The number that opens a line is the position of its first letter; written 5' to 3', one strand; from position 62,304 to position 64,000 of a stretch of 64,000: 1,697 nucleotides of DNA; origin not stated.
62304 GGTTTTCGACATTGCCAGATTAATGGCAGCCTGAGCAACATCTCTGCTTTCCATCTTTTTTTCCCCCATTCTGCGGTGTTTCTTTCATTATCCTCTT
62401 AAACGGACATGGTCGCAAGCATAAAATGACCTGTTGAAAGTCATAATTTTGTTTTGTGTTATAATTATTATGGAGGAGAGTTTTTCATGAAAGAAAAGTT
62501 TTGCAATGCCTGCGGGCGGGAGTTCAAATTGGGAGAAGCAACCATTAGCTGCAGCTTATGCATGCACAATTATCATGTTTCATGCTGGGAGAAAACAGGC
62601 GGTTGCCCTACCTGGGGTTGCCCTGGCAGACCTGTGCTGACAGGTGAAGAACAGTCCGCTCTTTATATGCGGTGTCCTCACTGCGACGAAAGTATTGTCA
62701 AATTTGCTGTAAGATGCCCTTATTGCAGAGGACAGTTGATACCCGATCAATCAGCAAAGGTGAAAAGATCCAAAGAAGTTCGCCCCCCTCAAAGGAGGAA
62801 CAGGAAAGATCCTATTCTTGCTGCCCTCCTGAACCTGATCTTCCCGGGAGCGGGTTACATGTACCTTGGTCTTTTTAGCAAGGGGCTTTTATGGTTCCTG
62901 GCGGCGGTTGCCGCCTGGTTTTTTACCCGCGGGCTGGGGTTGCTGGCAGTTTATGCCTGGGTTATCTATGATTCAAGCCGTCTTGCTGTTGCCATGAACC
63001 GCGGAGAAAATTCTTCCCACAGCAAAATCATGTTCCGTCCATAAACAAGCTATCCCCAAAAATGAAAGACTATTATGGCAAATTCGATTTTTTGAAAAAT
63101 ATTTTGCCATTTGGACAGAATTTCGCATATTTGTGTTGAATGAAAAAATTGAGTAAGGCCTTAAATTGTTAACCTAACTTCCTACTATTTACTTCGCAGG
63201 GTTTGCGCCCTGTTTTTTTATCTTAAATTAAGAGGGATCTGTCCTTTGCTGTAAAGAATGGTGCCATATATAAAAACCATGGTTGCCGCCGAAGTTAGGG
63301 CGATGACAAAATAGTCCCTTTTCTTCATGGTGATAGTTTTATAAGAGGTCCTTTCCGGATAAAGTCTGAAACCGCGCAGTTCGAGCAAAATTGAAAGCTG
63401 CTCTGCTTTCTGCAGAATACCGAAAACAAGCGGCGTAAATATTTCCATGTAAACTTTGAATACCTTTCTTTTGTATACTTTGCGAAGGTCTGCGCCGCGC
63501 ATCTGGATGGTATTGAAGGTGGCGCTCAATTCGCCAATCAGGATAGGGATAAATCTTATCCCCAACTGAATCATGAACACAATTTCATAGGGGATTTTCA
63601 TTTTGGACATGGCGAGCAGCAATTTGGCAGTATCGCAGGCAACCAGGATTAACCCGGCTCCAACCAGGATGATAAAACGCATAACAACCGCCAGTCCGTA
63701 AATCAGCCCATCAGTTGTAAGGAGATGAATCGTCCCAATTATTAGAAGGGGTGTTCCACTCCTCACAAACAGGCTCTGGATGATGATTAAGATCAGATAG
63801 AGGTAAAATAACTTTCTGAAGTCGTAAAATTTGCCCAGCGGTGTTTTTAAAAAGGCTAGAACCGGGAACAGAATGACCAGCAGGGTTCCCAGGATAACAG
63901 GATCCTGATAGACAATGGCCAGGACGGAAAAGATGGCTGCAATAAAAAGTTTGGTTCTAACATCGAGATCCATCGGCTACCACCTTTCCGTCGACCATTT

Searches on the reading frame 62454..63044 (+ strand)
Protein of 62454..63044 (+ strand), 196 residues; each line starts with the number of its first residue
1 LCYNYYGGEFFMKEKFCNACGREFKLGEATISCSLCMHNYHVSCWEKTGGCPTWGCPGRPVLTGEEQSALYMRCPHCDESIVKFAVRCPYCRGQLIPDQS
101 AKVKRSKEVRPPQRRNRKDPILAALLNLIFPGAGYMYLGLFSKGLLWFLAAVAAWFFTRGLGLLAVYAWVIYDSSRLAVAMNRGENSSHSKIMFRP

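Call 8: search_protein_families(library=pfam, proteins=[window:62454-63044:+])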
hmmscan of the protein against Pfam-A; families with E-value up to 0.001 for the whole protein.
window:62454-63044:+ (196 aa): 2 families
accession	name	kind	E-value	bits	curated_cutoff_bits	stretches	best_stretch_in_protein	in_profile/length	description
PF14446.12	Prok-RING_1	-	2.3e-07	31.1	29.1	1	14-51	4-41/54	Prokaryotic RING finger family 1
PF00130.28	C1_1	-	1.8e-05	24.9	26.5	1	10-47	7-45/53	Phorbol esters/diacylglycerol binding domain (C1 domain)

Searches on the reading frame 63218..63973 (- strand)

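Call 8: search_protein_families(library=pfam, proteins=[window:63218-63973:-])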
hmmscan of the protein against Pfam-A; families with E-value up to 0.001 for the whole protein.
window:63218-63973:- (251 aa): 1 family
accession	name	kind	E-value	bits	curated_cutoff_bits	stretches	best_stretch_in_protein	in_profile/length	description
PF02361.21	CbiQ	-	1.2e-21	77.8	25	1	2-210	7-215/216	Cobalt transport protein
